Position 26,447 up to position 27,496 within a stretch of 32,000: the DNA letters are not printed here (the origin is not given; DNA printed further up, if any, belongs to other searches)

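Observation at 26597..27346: Histidine kinase without any input domain, translationally coupled to the variant hydrogenase gene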

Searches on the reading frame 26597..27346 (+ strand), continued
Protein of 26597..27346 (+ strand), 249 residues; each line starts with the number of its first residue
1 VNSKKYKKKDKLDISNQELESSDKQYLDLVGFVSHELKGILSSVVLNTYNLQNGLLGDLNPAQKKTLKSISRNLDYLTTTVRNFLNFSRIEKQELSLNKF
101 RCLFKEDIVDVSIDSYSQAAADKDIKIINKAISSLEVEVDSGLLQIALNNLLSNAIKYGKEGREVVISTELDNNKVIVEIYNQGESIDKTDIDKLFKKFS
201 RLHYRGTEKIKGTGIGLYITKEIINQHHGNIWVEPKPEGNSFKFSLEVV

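Call 33: search_protein_families(library=pfam, proteins=[L025:8915-10747:+, L017:8912-10750:+, L040:8909-10744:+, L069:8909-10750:+, L087:8861-10804:+, L061:8822-10753:+, L021:6768-8606:+, L029:6050-7891:+, L007:4034-5119:+, L009:10001-10813:+], max_evalue=0.01)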
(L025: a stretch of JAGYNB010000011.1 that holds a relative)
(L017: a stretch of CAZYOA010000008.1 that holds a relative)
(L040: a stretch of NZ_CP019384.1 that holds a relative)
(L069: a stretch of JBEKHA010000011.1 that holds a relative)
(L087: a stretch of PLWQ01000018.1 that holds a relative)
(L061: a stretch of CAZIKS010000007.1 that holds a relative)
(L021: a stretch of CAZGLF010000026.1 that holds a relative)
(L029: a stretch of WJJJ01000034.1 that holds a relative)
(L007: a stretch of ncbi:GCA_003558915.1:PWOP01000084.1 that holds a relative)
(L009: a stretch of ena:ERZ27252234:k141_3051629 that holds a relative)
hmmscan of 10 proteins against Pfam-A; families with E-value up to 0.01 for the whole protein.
L025:8915-10747:+ (610 aa): 7 families
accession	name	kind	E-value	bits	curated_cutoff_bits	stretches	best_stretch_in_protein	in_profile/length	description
PF17202.10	sCache_3_3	-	2.5e-32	111.8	28.8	1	181-293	3-105/107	Single cache domain 3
PF17201.10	Cache_3-Cache_2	-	2.4e-23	83.3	27.7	1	181-293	84-192/299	Cache 3/Cache 2 fusion domain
PF02518.31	HATPase_c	-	2.8e-20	73.2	26.4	1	502-610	2-109/111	Histidine kinase-, DNA gyrase B-, and HSP90-like ATPase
PF00672.30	HAMP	-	1.5e-09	38.5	25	1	317-369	2-53/53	HAMP domain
PF00512.31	HisKA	-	1.2e-07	32.1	26.9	1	390-453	4-64/66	His Kinase A (phospho-acceptor) domain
PF17203.10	sCache_3_2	-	3.7e-06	27.5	28.4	1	208-287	55-130/140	Single cache domain 3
PF14501.12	HATPase_c_5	-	0.00015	22.1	22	1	508-606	8-99/102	GHKL domain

L017:8912-10750:+ (612 aa): 7 families
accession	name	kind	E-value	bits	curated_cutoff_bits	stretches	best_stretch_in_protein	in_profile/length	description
PF17202.10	sCache_3_3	-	1.7e-33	115.6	28.8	1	182-289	3-100/107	Single cache domain 3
PF17201.10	Cache_3-Cache_2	-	1.8e-23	83.7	27.7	1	171-287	67-185/299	Cache 3/Cache 2 fusion domain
PF02518.31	HATPase_c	-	1.5e-21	77.3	26.4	1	503-610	2-108/111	Histidine kinase-, DNA gyrase B-, and HSP90-like ATPase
PF00672.30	HAMP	-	9e-11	42.4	25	1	318-368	2-51/53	HAMP domain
PF00512.31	HisKA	-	3.1e-07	30.8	26.9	1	392-454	5-64/66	His Kinase A (phospho-acceptor) domain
PF17203.10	sCache_3_2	-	9.5e-06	26.2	28.4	1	209-288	55-130/140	Single cache domain 3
PF13581.12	HATPase_c_2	-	0.0027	18.2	27.4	1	514-589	39-111/127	Histidine kinase-like ATPase domain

L040:8909-10744:+ (611 aa): 7 families
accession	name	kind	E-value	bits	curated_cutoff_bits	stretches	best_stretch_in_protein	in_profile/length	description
PF17202.10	sCache_3_3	-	5.4e-34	117.2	28.8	1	182-294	3-105/107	Single cache domain 3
PF17201.10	Cache_3-Cache_2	-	6.6e-25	88.4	27.7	1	175-289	71-187/299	Cache 3/Cache 2 fusion domain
PF02518.31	HATPase_c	-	1.4e-22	80.7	26.4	1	504-610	2-107/111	Histidine kinase-, DNA gyrase B-, and HSP90-like ATPase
PF00672.30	HAMP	-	4.1e-10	40.3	25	1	318-369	2-51/53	HAMP domain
PF00512.31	HisKA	-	4.5e-07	30.3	26.9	1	393-457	5-66/66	His Kinase A (phospho-acceptor) domain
PF17203.10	sCache_3_2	-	1e-06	29.3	28.4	1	218-289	64-131/140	Single cache domain 3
PF13581.12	HATPase_c_2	-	0.00041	20.8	27.4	1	503-591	27-112/127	Histidine kinase-like ATPase domain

L069:8909-10750:+ (613 aa): 6 families
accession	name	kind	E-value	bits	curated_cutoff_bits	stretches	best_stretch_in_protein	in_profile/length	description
PF17202.10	sCache_3_3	-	5.7e-33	113.9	28.8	1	183-295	3-105/107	Single cache domain 3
PF17201.10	Cache_3-Cache_2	-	7.4e-22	78.4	27.7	1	173-313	68-207/299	Cache 3/Cache 2 fusion domain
PF02518.31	HATPase_c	-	1.7e-18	67.5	26.4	1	512-611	10-108/111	Histidine kinase-, DNA gyrase B-, and HSP90-like ATPase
PF00672.30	HAMP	-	2.4e-10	41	25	1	319-370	2-52/53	HAMP domain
PF17203.10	sCache_3_2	-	4.1e-07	30.6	28.4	1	199-296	53-137/140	Single cache domain 3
PF00512.31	HisKA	-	1.6e-05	25.3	26.9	1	393-457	5-66/66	His Kinase A (phospho-acceptor) domain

L087:8861-10804:+ (647 aa): 6 families
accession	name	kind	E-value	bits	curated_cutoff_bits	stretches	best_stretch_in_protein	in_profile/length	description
PF17202.10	sCache_3_3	-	3.1e-31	108.3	28.8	1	199-312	3-106/107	Single cache domain 3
PF17201.10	Cache_3-Cache_2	-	3.5e-21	76.2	27.7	1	225-315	100-196/299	Cache 3/Cache 2 fusion domain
PF02518.31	HATPase_c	-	2.2e-19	70.4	26.4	1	522-629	4-109/111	Histidine kinase-, DNA gyrase B-, and HSP90-like ATPase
PF00672.30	HAMP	-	1.2e-11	45.1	25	1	334-382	1-48/53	HAMP domain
PF17203.10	sCache_3_2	-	8.6e-07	29.6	28.4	1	226-313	55-138/140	Single cache domain 3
PF00512.31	HisKA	-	1.6e-05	25.3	26.9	1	408-471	4-64/66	His Kinase A (phospho-acceptor) domain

L061:8822-10753:+ (643 aa): 8 families
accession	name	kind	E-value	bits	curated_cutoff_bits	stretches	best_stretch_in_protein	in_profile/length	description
PF17202.10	sCache_3_3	-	6e-35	120.3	28.8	1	212-324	3-105/107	Single cache domain 3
PF17201.10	Cache_3-Cache_2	-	5.6e-24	85.4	27.7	1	203-321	69-189/299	Cache 3/Cache 2 fusion domain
PF02518.31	HATPase_c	-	2.4e-16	60.6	26.4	1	533-639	2-107/111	Histidine kinase-, DNA gyrase B-, and HSP90-like ATPase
PF14827.12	dCache_3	-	4.7e-10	39.9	25.7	1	39-224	2-153/239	Double sensory domain of two-component sensor kinase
PF00672.30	HAMP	-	1e-09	39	25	1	348-400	2-53/53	HAMP domain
PF17203.10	sCache_3_2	-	1.7e-09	38.3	28.4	1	220-319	45-131/140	Single cache domain 3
PF00512.31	HisKA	-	1.9e-06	28.3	26.9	1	422-486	5-66/66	His Kinase A (phospho-acceptor) domain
PF09308.16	LuxQ-periplasm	-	0.0023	17.9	25.7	0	70-165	38-132/239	LuxQ, periplasmic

L021:6768-8606:+ (612 aa): 7 families
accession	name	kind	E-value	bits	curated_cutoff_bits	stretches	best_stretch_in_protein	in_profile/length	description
PF17202.10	sCache_3_3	-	6.3e-32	110.5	28.8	1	182-291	3-102/107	Single cache domain 3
PF17201.10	Cache_3-Cache_2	-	1.2e-21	77.7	27.7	1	179-288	75-186/299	Cache 3/Cache 2 fusion domain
PF02518.31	HATPase_c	-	2.1e-19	70.4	26.4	1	504-609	3-107/111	Histidine kinase-, DNA gyrase B-, and HSP90-like ATPase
PF00512.31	HisKA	-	4.2e-08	33.5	26.9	1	392-455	5-65/66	His Kinase A (phospho-acceptor) domain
PF00672.30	HAMP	-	2.6e-07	31.3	25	1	318-369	2-52/53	HAMP domain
PF17203.10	sCache_3_2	-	2e-06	28.3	28.4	1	188-288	43-130/140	Single cache domain 3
PF13581.12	HATPase_c_2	-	0.0089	16.5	27.4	0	503-587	28-109/127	Histidine kinase-like ATPase domain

L029:6050-7891:+ (613 aa): 7 families
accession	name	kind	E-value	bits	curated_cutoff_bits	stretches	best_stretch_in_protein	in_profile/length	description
PF17202.10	sCache_3_3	-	9.1e-32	110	28.8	1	183-295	3-105/107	Single cache domain 3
PF17201.10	Cache_3-Cache_2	-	3.9e-22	79.3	27.7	1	175-295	70-192/299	Cache 3/Cache 2 fusion domain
PF02518.31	HATPase_c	-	8.1e-21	75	26.4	1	504-611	2-108/111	Histidine kinase-, DNA gyrase B-, and HSP90-like ATPase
PF17203.10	sCache_3_2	-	8.4e-09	36.1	28.4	1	179-289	26-130/140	Single cache domain 3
PF00512.31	HisKA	-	1.6e-08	34.9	26.9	1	393-457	5-66/66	His Kinase A (phospho-acceptor) domain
PF00672.30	HAMP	-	3.2e-07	31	25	1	318-370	1-52/53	HAMP domain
PF13581.12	HATPase_c_2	-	0.0004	20.8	27.4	1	508-591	32-112/127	Histidine kinase-like ATPase domain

L007:4034-5119:+ (361 aa): 2 families
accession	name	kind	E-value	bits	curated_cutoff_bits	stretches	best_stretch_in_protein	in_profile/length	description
PF02518.31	HATPase_c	-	8e-20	71.8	26.4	1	255-359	5-108/111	Histidine kinase-, DNA gyrase B-, and HSP90-like ATPase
PF00512.31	HisKA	-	1.5e-07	31.8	26.9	1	141-205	5-66/66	His Kinase A (phospho-acceptor) domain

L009:10001-10813:+ (270 aa): 3 families
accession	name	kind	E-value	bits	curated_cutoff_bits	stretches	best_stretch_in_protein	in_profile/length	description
PF02518.31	HATPase_c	-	5.3e-23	82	26.4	1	159-267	2-109/111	Histidine kinase-, DNA gyrase B-, and HSP90-like ATPase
PF00512.31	HisKA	-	6.7e-06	26.5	26.9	1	48-113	4-66/66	His Kinase A (phospho-acceptor) domain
PF14501.12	HATPase_c_5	-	0.0031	17.8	22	1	163-265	6-99/102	GHKL domain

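Call 52: predict_structure(alignment_id=A1)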
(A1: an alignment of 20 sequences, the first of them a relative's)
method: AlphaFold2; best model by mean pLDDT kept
length: 249 residues; sequences in the alignment: 20
mean_pLDDT: 83.8   pTM: 0.77
mean pLDDT of the five models: 83.8, 79.7, 79.2, 75.5, 75.4
residues with pLDDT >= 90: 106; 70-90: 111; 50-70: 19; < 50: 13
segments of 3 or more residues with pLDDT < 50: 1-13
pLDDT, mean of each block of 10 residues (from residue 1): 34 51 73 79 84 85 85 82 86 87 94 90 94 93 94 91 96 93 91 85 66 85 94 94 89
secondary structure, 60 per line:
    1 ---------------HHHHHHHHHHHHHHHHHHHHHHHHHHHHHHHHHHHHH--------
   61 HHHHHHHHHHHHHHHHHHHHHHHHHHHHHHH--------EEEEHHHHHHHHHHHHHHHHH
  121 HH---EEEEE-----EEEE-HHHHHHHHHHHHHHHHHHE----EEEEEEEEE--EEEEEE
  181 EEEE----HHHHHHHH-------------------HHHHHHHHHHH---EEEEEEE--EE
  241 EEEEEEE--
elements in order: H16-52 H61-91 E100-103 H104-122 E126-130 E136-139 H141-158 E164-172 E175-184 H189-196 H216-226 E230-236 E239-247

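Call 56: fold_search(model_id=the predicted structure, library=pdb)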
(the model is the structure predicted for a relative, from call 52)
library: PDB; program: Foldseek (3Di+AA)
matches with E <= 10: 728; with E <= 0.001: 345
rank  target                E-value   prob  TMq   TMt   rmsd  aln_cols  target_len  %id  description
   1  6rh0_B                1.4e-18  1.00  0.70  0.74   6.0       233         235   21  Revisiting pH-gated conformational switch. Complex HK853-RR468 pH 5.5 (released 2020-02-19)
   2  6rgy_B                1.6e-18  1.00  0.70  0.74   5.9       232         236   22  Revisiting pH-gated conformational switch. Complex HK853-RR468 pH 7.5 (released 2020-02-19)
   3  6rh7_A                3.1e-18  1.00  0.70  0.73   6.0       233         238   21  Revisiting pH-gated conformational switch. Complex HK853 mutant H260A -RR468 mutant D53A pH 7.5 (released 2020-02-19)
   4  6rgz_A                3.9e-18  1.00  0.70  0.73   6.0       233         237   21  Revisiting pH-gated conformational switch. Complex HK853-RR468 pH 6.5 (released 2020-02-19)
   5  6rfv_B                3.9e-18  1.00  0.69  0.74   6.0       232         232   22  Revisiting pH-gated conformational switch. Complex HK853-RR468 pH 7 (released 2020-02-19)
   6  6rh0_A                4.2e-18  1.00  0.70  0.74   5.9       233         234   22  Revisiting pH-gated conformational switch. Complex HK853-RR468 pH 5.5 (released 2020-02-19)
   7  4jav_A                4.4e-18  1.00  0.66  0.67   8.6       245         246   23  Structural basis of a rationally rewired protein-protein interface (HK853wt and RR468mutant V13P, L14I, I17M and N21V) (released 2013-09-04)
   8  6rh8_A                5.9e-18  1.00  0.69  0.72   6.0       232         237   22  Revisiting pH-gated conformational switch. Complex HK853 mutant H260A -RR468 mutant D53A pH 5.3 (released 2020-02-19)
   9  3dge_A                6.3e-18  1.00  0.69  0.72   6.0       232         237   22  Structure of a histidine kinase-response regulator complex reveals insights into Two-component signaling and a novel c (released 2009-07-07)
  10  4jav_B                1.0e-17  1.00  0.63  0.64   6.8       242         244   22  Structural basis of a rationally rewired protein-protein interface (HK853wt and RR468mutant V13P, L14I, I17M and N21V) (released 2013-09-04)
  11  5uht_A                1.3e-17  1.00  0.70  0.73   5.6       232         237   22  Structure of the Thermotoga maritima HK853-BeF3-RR468 complex at pH 5.0 (released 2017-12-27)
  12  5c93_A                1.4e-17  1.00  0.60  0.63   7.9       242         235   24  Histidine kinase with ATP (released 2016-07-27)
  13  4jas_A                1.6e-17  1.00  0.65  0.68   6.8       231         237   22  Structural basis of a rationally rewired protein-protein interface (HK853mutant A268V, A271G, T275M, V294T and D297E a (released 2013-09-04)
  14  7zp0_A                1.7e-17  1.00  0.65  0.74   6.7       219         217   23  Crystal structure of CusS histidine kinase catalytic core from Escherichia coli (released 2022-08-31)
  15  7zp0_E                2.0e-17  1.00  0.62  0.71   7.8       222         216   24  Crystal structure of CusS histidine kinase catalytic core from Escherichia coli (released 2022-08-31)
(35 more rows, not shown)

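Call 57: find_encoding_contigs(protein=P0096, flank=8000, max_places=1)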
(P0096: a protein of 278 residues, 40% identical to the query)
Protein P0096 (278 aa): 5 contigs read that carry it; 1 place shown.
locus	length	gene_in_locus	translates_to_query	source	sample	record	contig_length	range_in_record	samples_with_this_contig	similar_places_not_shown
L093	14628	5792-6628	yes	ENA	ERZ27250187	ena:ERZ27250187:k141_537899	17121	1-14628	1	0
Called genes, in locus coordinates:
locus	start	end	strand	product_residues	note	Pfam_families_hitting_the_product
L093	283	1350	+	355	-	PF13500:AAA_26, PF07085:DRTGG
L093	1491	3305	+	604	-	PF17297:PEPCK_N, PF00821:PEPCK_GTP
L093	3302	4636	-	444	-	PF06245:DUF1015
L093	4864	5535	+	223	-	PF02492:cobW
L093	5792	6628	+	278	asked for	PF00512:HisKA (weak), PF02518:HATPase_c, PF14501:HATPase_c_5 (weak)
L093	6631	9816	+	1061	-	PF01512:Complex1_51K, PF10531:SLBB (weak), PF10589:NADH_4Fe-4S, PF14691:Fer4_20, PF00890:FAD_binding_2 (weak), PF07992:Pyr_redox_2, PF13450:NAD_binding_8, PF13738:Pyr_redox_3, +6 more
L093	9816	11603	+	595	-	PF00111:Fer2 (weak), PF13510:Fer2_4, PF10588:NADH-G_4Fe-4S_3, PF22117:Fer4_Nqo3, PF12838:Fer4_7, PF13237:Fer4_10 (weak), PF02906:Fe_hyd_lg_C, PF02256:Fe_hyd_SSU, +4 more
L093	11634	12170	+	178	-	PF01257:2Fe-2S_thioredx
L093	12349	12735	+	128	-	PF00072:Response_reg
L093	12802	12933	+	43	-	-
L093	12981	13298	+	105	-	-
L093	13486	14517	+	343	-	PF13534:Fer4_17 (faint), PF12838:Fer4_7 (faint), PF13187:Fer4_9 (faint), PF12797:Fer4_2 (faint), PF17179:Fer4_22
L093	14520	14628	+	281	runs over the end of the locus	PF00970:FAD_binding_6 (weak), PF00175:NAD_binding_1, PF10418:DHODB_Fe-S_bind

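Call 58: find_encoding_contigs(protein=P0092, flank=8000, max_places=1)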
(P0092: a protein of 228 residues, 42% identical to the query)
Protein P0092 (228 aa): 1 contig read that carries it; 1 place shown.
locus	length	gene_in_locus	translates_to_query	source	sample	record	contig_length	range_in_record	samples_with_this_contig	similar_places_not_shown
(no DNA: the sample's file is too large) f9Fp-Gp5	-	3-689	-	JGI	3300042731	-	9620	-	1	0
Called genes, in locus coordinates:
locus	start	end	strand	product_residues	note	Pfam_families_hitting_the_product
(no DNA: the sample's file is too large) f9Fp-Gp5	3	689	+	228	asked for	PF00512:HisKA, PF02518:HATPase_c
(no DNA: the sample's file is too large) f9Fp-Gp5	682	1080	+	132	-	PF00072:Response_reg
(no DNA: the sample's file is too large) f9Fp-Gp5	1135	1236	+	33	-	-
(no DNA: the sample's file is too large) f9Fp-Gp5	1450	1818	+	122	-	PF04191:PEMT, PF04140:ICMT (weak)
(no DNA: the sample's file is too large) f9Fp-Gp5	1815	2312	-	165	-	PF01592:NifU_N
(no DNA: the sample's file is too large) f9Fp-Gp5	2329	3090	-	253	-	-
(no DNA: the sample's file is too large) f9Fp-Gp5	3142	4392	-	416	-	PF00155:Aminotran_1_2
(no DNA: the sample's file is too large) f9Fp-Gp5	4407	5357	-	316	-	PF14358:DUF4405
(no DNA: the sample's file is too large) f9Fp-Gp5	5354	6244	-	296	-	PF01656:CbiA, PF00037:Fer4 (weak), PF13237:Fer4_10 (weak), PF14697:Fer4_21, PF12838:Fer4_7 (weak), PF13187:Fer4_9 (weak), PF00037:Fer4 (weak), PF10609:ParA, +4 more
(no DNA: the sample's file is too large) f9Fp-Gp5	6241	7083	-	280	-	PF00142:Fer4_NifH (faint), PF01656:CbiA, PF10609:ParA (weak), PF13614:AAA_31 (faint), PF12838:Fer4_7 (faint), PF14697:Fer4_21 (weak), PF00037:Fer4 (weak), PF10609:ParA (weak), +4 more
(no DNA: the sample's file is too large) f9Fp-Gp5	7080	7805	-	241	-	PF23023:Anti-Pycsar_Apyc1 (faint), PF00753:Lactamase_B, PF12706:Lactamase_B_2 (weak)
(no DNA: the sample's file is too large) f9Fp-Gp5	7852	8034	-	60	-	-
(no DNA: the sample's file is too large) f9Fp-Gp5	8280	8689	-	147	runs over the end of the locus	PF08821:CGGC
